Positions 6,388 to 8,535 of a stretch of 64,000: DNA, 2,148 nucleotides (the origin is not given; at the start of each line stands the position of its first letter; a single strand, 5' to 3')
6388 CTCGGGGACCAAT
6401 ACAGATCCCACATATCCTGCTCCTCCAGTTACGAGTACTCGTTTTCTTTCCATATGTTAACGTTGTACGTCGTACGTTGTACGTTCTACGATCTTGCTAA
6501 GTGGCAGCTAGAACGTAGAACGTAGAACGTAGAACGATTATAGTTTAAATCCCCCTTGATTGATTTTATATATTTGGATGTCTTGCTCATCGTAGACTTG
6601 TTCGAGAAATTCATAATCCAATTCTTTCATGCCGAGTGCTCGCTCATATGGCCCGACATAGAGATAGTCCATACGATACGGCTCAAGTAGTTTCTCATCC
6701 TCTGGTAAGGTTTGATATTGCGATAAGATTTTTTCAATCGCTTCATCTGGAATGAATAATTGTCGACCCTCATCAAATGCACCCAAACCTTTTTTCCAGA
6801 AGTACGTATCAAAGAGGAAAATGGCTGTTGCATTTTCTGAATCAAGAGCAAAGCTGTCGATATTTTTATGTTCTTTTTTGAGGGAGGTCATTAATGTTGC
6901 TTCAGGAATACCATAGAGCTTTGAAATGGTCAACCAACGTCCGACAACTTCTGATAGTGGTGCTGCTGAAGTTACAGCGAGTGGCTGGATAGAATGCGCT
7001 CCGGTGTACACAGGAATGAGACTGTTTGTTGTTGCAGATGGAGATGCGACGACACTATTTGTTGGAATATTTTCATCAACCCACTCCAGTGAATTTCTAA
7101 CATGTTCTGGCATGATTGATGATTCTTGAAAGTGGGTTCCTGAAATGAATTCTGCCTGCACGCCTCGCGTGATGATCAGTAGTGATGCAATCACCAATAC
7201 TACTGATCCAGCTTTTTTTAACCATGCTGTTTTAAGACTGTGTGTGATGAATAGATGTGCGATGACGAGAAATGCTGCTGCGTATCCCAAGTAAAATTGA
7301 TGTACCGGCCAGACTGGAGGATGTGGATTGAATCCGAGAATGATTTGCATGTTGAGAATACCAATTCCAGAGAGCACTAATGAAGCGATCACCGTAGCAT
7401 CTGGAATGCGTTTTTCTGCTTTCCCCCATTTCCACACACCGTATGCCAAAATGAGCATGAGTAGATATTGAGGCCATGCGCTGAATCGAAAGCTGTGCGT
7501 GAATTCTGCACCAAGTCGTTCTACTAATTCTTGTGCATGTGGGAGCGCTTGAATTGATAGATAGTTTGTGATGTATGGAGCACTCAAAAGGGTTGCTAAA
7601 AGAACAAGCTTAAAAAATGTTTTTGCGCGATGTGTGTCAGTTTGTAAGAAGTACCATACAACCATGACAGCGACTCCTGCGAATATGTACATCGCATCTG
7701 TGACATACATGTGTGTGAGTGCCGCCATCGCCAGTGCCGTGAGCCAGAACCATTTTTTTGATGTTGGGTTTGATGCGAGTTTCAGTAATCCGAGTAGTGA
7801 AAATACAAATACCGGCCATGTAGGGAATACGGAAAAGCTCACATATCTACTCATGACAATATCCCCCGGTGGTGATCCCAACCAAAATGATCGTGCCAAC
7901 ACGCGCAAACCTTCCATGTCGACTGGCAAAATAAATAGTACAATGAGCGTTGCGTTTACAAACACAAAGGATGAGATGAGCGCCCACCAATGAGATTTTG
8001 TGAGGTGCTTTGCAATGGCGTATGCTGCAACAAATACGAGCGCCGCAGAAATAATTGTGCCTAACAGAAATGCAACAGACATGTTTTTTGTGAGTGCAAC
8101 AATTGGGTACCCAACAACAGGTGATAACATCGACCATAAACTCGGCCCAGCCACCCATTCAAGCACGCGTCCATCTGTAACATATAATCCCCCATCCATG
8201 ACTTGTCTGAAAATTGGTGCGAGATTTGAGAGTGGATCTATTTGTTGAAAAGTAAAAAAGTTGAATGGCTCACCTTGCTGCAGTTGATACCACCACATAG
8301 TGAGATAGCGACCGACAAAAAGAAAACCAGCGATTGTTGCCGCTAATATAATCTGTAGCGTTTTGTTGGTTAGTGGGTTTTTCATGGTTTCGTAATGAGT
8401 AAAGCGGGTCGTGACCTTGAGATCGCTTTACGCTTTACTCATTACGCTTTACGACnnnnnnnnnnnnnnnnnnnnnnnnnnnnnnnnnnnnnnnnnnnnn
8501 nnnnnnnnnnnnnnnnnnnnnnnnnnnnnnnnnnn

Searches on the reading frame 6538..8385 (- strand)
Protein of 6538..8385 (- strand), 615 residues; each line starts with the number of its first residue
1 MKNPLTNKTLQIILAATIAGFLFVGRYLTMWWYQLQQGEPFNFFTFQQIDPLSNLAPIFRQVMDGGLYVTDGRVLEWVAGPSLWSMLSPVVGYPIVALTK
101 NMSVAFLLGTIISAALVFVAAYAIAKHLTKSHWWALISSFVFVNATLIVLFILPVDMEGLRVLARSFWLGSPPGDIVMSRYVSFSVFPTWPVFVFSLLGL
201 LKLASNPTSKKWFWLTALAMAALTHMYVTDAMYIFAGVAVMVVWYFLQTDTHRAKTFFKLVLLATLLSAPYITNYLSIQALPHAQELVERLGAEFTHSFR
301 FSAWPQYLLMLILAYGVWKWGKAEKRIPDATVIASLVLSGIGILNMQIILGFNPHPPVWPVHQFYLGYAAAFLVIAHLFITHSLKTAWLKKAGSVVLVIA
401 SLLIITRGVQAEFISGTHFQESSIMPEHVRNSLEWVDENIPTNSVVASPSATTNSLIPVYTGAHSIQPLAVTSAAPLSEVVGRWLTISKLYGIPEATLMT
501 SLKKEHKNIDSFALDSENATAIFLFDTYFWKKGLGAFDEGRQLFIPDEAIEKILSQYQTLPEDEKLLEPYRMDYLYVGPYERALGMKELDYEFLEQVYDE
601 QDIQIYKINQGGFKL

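Call 4: search_protein_families(library=pfam, proteins=[window:6538-8385:-], max_evalue=0.1)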
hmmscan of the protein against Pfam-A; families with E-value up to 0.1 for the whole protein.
window:6538-8385:- (615 aa): 0 families

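Call 5: search_protein_families(library=ncbifam, proteins=[window:6538-8385:-], max_evalue=0.01)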
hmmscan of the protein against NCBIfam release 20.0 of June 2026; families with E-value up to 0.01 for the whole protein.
window:6538-8385:- (615 aa): 0 families

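Call 12: find_homologous_proteins(query=window:6538-8385:-, max_evalue=0.001)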
Query window:6538-8385:- (615 aa): 5 proteins with E <= 0.001 among 8000 candidates.
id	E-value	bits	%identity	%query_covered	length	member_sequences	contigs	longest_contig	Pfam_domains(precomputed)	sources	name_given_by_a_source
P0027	0.0e+0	1382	100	100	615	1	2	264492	-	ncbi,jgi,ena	-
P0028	5.6e-276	935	67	98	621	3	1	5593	-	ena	-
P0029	7.0e-269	912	66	99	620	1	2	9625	-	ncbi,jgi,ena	-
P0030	1.0e-32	132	24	89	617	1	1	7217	-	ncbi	-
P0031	2.8e-9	54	23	64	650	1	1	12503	-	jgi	jgi:hypothetical protein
